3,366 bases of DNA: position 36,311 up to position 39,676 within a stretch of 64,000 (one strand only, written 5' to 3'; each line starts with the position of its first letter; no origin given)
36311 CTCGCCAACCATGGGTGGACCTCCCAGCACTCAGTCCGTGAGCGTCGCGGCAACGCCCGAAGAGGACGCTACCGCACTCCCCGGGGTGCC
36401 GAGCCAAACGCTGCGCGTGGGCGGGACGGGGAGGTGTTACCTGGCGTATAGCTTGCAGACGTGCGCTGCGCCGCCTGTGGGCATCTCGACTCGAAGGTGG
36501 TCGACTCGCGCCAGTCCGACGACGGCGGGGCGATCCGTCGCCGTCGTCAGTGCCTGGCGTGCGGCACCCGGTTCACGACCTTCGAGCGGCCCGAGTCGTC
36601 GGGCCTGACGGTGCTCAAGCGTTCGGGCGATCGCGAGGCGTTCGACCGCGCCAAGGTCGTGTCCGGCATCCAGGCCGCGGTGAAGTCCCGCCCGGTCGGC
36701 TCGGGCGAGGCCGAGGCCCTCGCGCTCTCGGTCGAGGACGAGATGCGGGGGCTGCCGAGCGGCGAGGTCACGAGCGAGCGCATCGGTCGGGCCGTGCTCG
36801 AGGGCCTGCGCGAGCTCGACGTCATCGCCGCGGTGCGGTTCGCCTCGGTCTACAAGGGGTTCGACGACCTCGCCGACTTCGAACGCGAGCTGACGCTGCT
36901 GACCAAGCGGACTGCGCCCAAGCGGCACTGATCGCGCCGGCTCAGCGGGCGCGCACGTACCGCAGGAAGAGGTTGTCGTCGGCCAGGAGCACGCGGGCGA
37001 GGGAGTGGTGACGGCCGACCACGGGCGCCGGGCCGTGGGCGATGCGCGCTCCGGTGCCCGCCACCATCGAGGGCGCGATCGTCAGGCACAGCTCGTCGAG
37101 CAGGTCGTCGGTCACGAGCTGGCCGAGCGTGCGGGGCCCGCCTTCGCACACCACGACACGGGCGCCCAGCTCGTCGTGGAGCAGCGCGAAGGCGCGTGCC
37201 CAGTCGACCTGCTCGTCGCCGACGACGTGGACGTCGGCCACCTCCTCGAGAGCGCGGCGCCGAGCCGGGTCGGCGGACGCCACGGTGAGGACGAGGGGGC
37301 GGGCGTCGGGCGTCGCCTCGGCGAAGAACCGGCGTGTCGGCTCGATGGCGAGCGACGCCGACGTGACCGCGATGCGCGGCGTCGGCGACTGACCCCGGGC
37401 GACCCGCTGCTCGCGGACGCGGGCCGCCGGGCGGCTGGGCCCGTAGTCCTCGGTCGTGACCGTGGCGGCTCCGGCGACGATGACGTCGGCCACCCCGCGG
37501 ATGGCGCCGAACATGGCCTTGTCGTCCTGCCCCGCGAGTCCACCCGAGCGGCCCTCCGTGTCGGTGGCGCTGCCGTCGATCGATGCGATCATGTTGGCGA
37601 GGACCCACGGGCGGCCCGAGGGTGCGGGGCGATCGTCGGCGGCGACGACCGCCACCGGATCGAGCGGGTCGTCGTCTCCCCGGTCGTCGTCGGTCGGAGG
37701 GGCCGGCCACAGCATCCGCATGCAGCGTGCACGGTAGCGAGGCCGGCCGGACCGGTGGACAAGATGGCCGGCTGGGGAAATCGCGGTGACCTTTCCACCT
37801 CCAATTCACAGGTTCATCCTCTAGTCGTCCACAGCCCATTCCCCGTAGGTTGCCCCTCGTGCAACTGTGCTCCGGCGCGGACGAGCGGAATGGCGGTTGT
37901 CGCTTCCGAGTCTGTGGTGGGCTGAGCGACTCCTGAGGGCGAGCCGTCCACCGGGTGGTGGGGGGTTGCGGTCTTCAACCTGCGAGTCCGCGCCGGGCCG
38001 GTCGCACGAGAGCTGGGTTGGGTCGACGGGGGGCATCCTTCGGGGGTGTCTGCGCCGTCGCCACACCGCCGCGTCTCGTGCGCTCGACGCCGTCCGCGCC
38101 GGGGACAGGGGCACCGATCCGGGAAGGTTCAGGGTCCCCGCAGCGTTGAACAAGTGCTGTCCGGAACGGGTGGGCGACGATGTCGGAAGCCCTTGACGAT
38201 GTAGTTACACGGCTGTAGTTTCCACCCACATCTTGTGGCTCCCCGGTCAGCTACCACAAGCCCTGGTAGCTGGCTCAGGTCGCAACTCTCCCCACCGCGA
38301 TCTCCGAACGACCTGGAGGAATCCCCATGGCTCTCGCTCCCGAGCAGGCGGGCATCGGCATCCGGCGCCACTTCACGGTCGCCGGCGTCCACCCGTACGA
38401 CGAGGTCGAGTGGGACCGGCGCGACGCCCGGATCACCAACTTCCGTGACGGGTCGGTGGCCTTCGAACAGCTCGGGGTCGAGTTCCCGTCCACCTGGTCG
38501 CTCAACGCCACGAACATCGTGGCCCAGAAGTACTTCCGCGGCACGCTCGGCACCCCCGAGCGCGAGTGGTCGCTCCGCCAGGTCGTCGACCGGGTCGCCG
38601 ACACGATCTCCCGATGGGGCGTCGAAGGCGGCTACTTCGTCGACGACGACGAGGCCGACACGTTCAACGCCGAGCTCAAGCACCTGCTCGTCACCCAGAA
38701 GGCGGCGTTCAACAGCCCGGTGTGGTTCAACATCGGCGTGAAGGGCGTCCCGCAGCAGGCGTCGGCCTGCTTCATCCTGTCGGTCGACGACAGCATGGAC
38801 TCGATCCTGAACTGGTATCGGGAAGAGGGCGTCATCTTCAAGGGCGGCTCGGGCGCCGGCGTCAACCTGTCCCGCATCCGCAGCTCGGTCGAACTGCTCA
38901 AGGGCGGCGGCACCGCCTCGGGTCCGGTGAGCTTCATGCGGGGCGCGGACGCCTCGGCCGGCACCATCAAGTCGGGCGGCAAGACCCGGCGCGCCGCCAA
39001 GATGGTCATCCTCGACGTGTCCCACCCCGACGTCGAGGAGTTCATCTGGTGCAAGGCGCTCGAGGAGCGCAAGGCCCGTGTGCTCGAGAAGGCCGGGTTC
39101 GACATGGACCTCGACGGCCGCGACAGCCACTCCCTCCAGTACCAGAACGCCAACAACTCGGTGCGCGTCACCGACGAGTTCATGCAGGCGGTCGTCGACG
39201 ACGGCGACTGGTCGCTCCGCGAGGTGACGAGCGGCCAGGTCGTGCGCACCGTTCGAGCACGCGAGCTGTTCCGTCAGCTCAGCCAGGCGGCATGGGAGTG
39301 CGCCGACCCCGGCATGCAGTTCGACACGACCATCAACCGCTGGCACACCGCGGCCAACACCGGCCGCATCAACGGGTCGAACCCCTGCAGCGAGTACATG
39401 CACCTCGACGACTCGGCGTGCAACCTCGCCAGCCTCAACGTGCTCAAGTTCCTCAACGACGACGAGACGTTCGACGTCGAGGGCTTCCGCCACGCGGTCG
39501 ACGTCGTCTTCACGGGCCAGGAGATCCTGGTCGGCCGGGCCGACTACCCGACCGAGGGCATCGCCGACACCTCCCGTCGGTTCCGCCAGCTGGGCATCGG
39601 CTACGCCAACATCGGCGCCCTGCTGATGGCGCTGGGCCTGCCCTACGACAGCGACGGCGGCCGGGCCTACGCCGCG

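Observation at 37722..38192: About 470 bp of orphan, helix-rich non-coding DNA between the ribD-like gene and the nrdJ promoter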

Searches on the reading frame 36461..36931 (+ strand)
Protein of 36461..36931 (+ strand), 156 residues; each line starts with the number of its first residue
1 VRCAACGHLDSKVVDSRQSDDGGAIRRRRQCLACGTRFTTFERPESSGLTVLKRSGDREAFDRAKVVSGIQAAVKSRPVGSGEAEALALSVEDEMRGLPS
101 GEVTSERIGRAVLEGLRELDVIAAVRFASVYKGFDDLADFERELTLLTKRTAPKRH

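Call 101: search_protein_families(library=pfam, proteins=[window:36461-36931:+])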
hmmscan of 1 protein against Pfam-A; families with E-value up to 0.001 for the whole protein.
window:36461-36931:+ (156 aa): 2 families
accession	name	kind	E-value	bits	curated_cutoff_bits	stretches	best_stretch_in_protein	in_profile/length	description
PF22811.2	Zn_ribbon_NrdR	-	6.6e-21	74.4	27.2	1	1-42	1-42/42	Transcriptional repressor NrdR-like, N-terminal domain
PF03477.21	ATP-cone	-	3.7e-15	56.7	25.8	1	50-135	2-86/88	ATP cone domain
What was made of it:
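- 36461..36931 (+): nrdR gene (context). Pfam Zn_ribbon_NrdR 6.6e-21 and ATP-cone 3.7e-15 (call 101).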

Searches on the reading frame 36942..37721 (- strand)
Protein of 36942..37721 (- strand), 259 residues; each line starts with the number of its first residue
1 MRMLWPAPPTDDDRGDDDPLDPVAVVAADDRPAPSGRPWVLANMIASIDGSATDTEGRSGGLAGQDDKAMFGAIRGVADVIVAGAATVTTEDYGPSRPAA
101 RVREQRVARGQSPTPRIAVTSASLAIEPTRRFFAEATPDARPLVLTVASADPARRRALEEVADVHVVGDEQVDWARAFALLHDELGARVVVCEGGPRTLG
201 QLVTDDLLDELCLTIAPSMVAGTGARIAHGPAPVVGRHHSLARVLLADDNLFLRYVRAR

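Call 74: search_protein_families(library=pfam, proteins=[window:36942-37721:-])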
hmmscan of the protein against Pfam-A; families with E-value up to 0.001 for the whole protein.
window:36942-37721:- (259 aa): 1 family
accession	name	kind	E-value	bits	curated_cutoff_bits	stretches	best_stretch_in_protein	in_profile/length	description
PF01872.23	RibD_C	-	3.8e-27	95.8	24.1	1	38-232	1-176/197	RibD C-terminal domain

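Call 79: find_encoding_contigs(protein=window:36942-37721:-, flank=3000, max_places=4)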
Protein window:36942-37721:- (259 aa): no gene with exactly this product is on record in the collection.
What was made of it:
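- Tried and rejected: Not on record (call 79).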

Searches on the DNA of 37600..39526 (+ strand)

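Call 4: search_rna_families(source=window, start=37600, end=38400, threshold=evalue, max_evalue=10, show_alignments=3)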
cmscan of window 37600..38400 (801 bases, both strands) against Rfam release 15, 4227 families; matches with E-value up to 10: 2.
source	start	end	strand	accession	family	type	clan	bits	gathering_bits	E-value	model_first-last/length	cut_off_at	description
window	37638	37654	+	RF01074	RF_site1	Cis-reg; frameshift_element;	-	15.6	40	5.6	13-29/40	no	Putative RNA-dependent RNA polymerase ribosomal frameshift site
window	37638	37657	+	RF03010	mcrA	Gene; sRNA;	-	13.8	57.6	0.77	1-20/51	no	mcrA RNA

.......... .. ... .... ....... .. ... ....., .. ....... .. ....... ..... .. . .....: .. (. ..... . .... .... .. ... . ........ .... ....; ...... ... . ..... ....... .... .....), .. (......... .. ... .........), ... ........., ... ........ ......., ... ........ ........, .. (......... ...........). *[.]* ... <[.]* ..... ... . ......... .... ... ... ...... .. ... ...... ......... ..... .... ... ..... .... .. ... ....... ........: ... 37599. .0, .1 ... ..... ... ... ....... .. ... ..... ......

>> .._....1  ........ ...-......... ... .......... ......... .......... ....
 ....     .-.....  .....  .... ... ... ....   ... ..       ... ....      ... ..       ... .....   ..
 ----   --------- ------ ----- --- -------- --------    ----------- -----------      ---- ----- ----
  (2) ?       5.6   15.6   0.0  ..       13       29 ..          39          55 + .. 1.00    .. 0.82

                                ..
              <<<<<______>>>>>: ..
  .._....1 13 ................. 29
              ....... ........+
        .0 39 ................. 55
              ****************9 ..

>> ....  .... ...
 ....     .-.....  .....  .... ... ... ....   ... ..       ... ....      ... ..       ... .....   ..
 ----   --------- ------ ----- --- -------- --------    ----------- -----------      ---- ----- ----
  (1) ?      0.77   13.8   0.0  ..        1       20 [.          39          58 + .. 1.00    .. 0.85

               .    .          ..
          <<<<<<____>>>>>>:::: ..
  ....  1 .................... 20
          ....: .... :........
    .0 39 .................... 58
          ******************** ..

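Call 48: search_rna_families(sources=[L022, L030, L019, L024, L069, L041, L032, L025, L051, L042, L059, L002, L001, L003, L006, L009], threshold=gathering)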
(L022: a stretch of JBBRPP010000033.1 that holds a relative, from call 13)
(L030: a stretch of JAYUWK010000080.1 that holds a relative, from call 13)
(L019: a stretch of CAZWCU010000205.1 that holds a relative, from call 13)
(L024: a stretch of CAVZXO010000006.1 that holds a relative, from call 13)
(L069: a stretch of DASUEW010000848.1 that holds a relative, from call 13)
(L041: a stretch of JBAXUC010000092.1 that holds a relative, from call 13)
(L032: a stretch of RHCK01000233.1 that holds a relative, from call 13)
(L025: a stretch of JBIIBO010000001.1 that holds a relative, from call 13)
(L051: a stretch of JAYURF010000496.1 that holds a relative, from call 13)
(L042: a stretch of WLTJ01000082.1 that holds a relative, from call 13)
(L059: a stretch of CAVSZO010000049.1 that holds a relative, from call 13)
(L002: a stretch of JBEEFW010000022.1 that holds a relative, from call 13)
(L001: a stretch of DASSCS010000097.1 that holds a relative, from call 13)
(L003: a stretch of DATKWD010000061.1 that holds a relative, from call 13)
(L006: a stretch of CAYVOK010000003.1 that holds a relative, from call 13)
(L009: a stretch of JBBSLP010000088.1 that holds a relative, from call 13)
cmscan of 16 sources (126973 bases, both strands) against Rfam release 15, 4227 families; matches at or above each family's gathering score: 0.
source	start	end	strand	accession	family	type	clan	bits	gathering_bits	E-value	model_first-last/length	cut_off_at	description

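Call 106: search_rna_families(source=L030, start=3470, end=3700, threshold=evalue, max_evalue=10, show_alignments=2)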
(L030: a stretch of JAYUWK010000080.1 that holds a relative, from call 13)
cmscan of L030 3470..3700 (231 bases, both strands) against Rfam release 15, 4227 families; matches with E-value up to 10: 3.
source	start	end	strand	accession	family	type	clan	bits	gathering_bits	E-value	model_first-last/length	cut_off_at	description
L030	3618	3697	-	RF01989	SECIS_3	Cis-reg;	-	14.4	63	1.5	1-59/59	no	Selenocysteine insertion sequence 3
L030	3613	3666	-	RF01276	sR53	Gene; snRNA; snoRNA; CD-box;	-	12.3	49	1.1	1-60/60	no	Small nucleolar RNA sR53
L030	3644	3693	+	RF00065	snoR9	Gene; snRNA; snoRNA; CD-box;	CL00132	9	90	8.4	1-56/128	no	Small nucleolar RNA snoR9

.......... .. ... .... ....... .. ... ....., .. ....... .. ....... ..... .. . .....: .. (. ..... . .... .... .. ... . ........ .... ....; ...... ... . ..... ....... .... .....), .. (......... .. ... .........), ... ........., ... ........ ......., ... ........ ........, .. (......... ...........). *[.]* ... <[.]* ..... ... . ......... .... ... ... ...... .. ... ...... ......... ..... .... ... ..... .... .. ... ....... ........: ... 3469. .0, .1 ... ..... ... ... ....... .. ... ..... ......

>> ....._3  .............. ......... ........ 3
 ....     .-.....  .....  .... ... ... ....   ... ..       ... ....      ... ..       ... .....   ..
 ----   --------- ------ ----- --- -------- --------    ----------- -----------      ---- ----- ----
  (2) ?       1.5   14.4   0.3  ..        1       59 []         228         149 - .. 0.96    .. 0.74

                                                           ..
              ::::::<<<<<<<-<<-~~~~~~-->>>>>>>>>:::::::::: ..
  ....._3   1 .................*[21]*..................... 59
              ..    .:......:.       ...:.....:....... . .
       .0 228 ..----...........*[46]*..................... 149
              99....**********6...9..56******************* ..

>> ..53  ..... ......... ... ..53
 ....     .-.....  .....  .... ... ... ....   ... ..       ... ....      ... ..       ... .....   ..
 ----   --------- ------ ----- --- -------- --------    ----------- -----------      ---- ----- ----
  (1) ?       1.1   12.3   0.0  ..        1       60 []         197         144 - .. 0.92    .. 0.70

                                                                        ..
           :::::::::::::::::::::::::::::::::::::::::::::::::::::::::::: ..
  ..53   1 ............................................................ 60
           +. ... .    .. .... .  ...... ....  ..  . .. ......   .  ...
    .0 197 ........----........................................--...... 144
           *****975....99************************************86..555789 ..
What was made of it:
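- On Any Rfam 15 family: At E<=10 only chance hits appear, none overlapping the junction RNA on its strand (calls 4, 106).
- On Cobalamin riboswitch (RF00174 and variants): No covariance-model match even at E<=10 (calls 4, 106).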

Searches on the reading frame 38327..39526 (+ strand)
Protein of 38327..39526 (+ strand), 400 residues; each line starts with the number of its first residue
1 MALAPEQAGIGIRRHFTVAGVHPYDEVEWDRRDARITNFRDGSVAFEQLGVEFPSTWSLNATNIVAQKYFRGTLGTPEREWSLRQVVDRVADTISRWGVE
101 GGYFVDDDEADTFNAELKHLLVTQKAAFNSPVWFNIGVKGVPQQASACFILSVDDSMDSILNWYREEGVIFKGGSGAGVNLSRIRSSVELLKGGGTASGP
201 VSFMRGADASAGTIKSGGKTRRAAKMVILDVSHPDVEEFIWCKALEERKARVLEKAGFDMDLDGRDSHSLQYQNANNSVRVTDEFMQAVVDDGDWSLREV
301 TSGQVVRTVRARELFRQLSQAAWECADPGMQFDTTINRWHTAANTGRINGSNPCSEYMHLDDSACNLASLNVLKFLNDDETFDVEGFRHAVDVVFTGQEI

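Call 13: find_related_loci(query=window:38327-39526:+, collection=genome_contigs, flank=4000)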
Query window:38327-39526:+ (400 aa) in genome_contigs; peptide patterns used: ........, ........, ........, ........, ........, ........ (x = any residue, [..] = any of these).
600 stretches matched a pattern (row limit reached: there are more); 598 encode a relative of the query (tblastn E <= 1e-3); the best 80 are kept; 80 distinct loci.
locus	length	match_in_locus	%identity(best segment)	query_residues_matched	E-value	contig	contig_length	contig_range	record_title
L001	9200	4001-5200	91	1-400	0e+0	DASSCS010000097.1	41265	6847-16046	MAG TPA_asm: Acidimicrobiales bacterium isolate SMAG_U928 k141_485928, whole genome shotgun sequence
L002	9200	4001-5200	84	1-400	0e+0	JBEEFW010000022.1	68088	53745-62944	MAG: Acidimicrobiaceae bacterium isolate BP_92 scaffold_4046121, whole genome shotgun sequence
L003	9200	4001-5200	84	1-400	0e+0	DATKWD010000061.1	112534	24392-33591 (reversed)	MAG TPA_asm: Acidimicrobiales bacterium isolate SMAG_U14153 k141_776352, whole genome shotgun sequence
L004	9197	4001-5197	82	1-400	0e+0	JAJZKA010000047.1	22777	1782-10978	MAG: Actinomycetes bacterium isolate LSA5.bin8 NODE_3156_length_22777_cov_3.262561, whole genome shotgun sequence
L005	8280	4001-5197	82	1-400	0e+0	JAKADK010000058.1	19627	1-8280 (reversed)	MAG: Actinomycetes bacterium isolate WH5.bin15 NODE_1478_length_19627_cov_5.478872, whole genome shotgun sequence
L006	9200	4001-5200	80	1-400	0e+0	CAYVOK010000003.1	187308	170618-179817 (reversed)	MAG TPA_asm: uncultured Acidimicrobiaceae bacterium isolate SRP193358_co1_762 genome assembly, contig: NODE_38_length_18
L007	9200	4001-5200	82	1-400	0e+0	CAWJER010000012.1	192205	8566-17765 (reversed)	MAG: uncultured Acidimicrobiales bacterium isolate MFD04780.bin.2.99 genome assembly, contig: contig_50214, whole genome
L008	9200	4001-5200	81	1-400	0e+0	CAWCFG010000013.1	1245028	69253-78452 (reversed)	MAG: uncultured Acidimicrobiaceae bacterium isolate MFD00964.bin.3.580 genome assembly, contig: contig_35819, whole geno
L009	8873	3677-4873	81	1-400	0e+0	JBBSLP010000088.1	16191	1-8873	MAG: Acidimicrobiales bacterium isolate metawrap_LS4_71 metawrap_LS4_71_K_333895_L_16191_cov_15.9916, whole genome shotg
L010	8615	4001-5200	79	1-400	0e+0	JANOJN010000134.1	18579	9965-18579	MAG: Acidimicrobiia bacterium isolate VAR_48_metabat_226 VAR_48_k141_1829701, whole genome shotgun sequence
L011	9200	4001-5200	80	1-400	0e+0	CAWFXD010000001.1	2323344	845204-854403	MAG: uncultured Acidimicrobiaceae bacterium isolate MFD09286.bin.1.20 genome assembly, contig: contig_18741, whole genom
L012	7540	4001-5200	80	1-400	0e+0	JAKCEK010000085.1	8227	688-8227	MAG: Actinomycetes bacterium isolate ZJ7.bin73 NODE_10858_length_8227_cov_2.163333, whole genome shotgun sequence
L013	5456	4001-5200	79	1-400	0e+0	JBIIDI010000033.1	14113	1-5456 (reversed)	MAG: Ilumatobacteraceae bacterium isolate ME2000-08-17pf_3300042335_group1_bin161 Rohwer_bin40_scaffold_3444_c1, whole g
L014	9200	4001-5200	80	1-400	0e+0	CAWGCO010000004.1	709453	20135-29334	MAG: uncultured Acidimicrobiaceae bacterium isolate MFD06092.bin.2.165 genome assembly, contig: contig_13416, whole geno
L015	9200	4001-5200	78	1-400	0e+0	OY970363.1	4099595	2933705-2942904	MAG: uncultured Actinomycetes bacterium isolate MFD04212.bin.c.7 genome assembly, chromosome: 1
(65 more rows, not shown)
